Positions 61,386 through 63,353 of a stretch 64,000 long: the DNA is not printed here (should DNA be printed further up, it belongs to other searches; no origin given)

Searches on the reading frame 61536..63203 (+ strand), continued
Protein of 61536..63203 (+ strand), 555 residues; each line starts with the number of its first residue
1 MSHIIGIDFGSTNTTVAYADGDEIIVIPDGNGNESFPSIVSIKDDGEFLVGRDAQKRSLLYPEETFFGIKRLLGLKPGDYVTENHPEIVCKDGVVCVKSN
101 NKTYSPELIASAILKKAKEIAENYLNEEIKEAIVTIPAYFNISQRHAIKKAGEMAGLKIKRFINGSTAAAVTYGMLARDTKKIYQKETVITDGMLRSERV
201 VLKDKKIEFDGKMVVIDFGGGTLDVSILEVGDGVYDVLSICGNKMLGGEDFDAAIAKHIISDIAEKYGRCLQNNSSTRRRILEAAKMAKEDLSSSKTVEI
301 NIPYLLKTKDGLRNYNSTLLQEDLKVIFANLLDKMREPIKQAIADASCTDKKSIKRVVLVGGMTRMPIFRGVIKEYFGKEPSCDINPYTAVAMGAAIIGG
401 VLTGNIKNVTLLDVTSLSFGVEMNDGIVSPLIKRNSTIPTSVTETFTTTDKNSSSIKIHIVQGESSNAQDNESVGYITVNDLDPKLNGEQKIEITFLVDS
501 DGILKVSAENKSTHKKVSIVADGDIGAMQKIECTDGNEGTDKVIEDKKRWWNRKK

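Call 50: search_protein_families(library=padloc, proteins=[L001:4371-5954:+, L015:6599-7432:+, L015:7422-7874:+, L015:3768-6587:+], max_evalue=0.001)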
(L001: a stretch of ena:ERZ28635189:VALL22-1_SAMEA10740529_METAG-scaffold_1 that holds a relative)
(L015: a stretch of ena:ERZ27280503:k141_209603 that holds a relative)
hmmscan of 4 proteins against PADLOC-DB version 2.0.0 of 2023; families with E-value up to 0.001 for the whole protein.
L001:4371-5954:+ (528 aa): 0 families

L015:6599-7432:+ (278 aa): 0 families

L015:7422-7874:+ (151 aa): 0 families

L015:3768-6587:+ (940 aa): 44 families (the best 25 are shown)
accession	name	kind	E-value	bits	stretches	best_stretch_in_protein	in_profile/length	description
PDLC02619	DrmD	-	3.3e-189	629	2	31-663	25-656/872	DrmD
PDLC02500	BrxHI|BrxHII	-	1.8e-66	223.3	2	479-872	512-904/933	BrxHI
PDLC02621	DrmD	-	2e-56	189.8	1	33-596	116-687/1040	DrmD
PDLC02623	DrmD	-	7.8e-55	184.1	4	486-588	567-671/1040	DrmD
PDLC02620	DrmD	-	1.1e-54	183.8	1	32-571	93-607/1060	DrmD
PDLC00659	HmaA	-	4.4e-44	148.7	1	34-613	100-683/1176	SNF2 helicase / DEAD-box helicase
PDLC02843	DpdE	-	7.2e-43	144.7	2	31-228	151-328/1091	DpdE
PDLC02504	BrxHI|BrxHII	-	4.5e-42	142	1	32-657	103-695/971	BrxHII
PDLC02840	DpdE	-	7.6e-39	131.7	2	32-219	153-322/1091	DpdE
PDLC02634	DrmD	-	4.5e-37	125.3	1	35-628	88-663/900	DrmD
PDLC02572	DrmA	-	1.2e-34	117.5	1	33-555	113-637/1043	DrmA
PDLC02193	PLD_Helicase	-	5.2e-33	112.2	2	367-631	638-884/905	-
PDLC02632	DrmD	-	5.6e-31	105.7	1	58-549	142-633/662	DrmD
PDLC02846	DpdE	-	6.1e-30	101.8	2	30-202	154-325/1034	DpdE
PDLC00633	ZorD1|ZorD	-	5.9e-29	98.7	2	35-292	442-693/908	"SWI2/SNF2 helicase, Mrr-like nuclease"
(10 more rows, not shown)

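Call 51: search_solved_structures(query=window:61536-63200:+, max_evalue=1e-50, show_alignments=1)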
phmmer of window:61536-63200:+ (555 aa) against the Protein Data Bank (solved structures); distinct sequences matched with E-value up to 1e-50: 114 (the best 60 are shown).
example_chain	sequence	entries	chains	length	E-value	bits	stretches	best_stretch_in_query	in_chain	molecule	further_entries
2kho_A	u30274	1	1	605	2.8e-113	382.6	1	213-524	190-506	Heat shock protein 70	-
7kru_B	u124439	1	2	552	6.3e-113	381.4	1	213-526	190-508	Chaperone protein DnaK fused with substrate peptide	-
7krw_C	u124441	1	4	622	1e-112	380.7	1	213-525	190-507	Chaperone protein DnaK fused with substrate peptide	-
7kzi_A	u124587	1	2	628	1.1e-112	380.6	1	213-525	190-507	Chaperone protein DnaK fused with substrate peptide,Chaperone protein DnaK fused with subs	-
7kzu_A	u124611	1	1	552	1.3e-112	380.4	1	213-526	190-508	Chaperone protein DnaK fused with substrate peptide,Chaperone protein DnaK fused with subs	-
7krv_B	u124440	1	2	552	1.3e-111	377.1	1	213-526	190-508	Chaperone protein DnaK fused with substrate peptide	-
7krt_A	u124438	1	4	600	1.4e-111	376.9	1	213-525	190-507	Chaperone protein DnaK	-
4b9q_A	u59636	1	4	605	1.5e-111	376.9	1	213-525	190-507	CHAPERONE PROTEIN DNAK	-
7ko2_A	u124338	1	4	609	1.5e-111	376.8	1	213-525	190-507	Chaperone protein DnaK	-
5nro_A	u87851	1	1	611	1.5e-111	376.8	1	213-525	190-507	Chaperone protein DnaK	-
9bls_A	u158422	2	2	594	6.4e-110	371.5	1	211-549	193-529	Stress-70 protein, mitochondrial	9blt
9qid_A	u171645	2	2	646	6.4e-110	371.5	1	211-549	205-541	Stress-70 protein, mitochondrial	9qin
9blu_A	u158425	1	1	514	1.2e-109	370.6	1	211-524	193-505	Stress-70 protein, mitochondrial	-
4jn4_A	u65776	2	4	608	7e-108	364.7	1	213-525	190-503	Chaperone protein DnaK | Hsp70 CHAPERONE DnaK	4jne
9dvi_B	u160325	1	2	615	1.6e-106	360.3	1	213-522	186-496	Chaperone protein DnaK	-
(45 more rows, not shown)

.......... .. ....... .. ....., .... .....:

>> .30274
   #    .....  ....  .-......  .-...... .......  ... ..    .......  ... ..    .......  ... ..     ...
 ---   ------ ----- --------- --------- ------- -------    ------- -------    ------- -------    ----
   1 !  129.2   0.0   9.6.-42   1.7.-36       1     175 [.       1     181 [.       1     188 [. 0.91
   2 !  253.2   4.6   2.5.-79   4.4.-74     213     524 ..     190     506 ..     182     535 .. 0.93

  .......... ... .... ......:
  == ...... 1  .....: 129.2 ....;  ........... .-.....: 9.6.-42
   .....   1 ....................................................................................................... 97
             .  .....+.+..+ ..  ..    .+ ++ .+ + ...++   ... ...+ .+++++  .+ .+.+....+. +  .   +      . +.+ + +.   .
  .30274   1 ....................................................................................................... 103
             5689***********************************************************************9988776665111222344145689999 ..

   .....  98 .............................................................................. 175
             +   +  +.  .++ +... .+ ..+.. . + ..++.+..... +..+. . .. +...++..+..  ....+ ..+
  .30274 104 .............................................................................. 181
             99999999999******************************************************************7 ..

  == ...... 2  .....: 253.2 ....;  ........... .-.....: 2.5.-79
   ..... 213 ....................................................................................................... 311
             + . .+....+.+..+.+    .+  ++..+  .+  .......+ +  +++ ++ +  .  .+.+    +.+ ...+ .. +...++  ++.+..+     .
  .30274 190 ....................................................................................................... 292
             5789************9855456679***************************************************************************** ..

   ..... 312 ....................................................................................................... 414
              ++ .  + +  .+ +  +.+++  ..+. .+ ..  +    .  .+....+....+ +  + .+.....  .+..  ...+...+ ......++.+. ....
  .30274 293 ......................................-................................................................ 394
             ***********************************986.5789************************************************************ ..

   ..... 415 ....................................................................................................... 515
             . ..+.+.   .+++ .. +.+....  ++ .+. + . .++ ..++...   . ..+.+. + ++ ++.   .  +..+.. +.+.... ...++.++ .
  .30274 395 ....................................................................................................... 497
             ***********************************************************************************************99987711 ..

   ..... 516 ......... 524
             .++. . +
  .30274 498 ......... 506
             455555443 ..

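Call 56: find_encoding_contigs(protein=P0009, flank=10000, max_places=3)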
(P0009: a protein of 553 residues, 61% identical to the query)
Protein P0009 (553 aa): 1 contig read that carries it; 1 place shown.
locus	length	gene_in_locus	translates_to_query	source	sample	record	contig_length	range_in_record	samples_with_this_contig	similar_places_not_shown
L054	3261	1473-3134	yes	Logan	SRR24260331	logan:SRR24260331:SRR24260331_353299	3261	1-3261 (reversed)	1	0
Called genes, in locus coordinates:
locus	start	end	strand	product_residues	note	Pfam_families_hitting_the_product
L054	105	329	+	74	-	-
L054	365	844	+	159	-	-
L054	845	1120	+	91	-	-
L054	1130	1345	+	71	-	-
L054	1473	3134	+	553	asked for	PF00012:HSP70, PF06723:MreB_Mbl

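Call 57: find_encoding_contigs(protein=P0003, flank=10000, max_places=3)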
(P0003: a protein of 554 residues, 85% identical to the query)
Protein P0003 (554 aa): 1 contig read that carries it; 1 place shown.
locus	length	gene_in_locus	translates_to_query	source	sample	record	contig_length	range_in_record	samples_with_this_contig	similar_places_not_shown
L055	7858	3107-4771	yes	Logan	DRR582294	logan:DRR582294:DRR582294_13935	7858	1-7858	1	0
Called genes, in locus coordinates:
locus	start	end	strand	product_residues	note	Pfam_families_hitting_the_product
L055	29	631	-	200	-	PF00239:Resolvase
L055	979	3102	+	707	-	PF03235:GmrSD_N, PF07510:GmrSD_C, PF14267:DUF4357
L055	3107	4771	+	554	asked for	PF00012:HSP70, PF06723:MreB_Mbl (weak)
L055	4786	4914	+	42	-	-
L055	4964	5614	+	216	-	PF10026:DUF2268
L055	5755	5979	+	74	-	-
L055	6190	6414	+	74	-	PF01936:NYN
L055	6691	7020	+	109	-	-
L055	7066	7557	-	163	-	PF08980:DUF1883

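Call 58: find_related_loci(query=window:61536-63200:+, collection=viral_contigs, flank=10000)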
Query window:61536-63200:+ (555 aa) in viral_contigs; peptide patterns used: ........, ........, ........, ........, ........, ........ (x = any residue, [..] = any of these).
22 stretches matched a pattern; 1 encode a relative of the query (tblastn E <= 1e-3); 1 distinct loci.
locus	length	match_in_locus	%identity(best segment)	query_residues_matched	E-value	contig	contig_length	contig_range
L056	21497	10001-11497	38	1-523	2e-110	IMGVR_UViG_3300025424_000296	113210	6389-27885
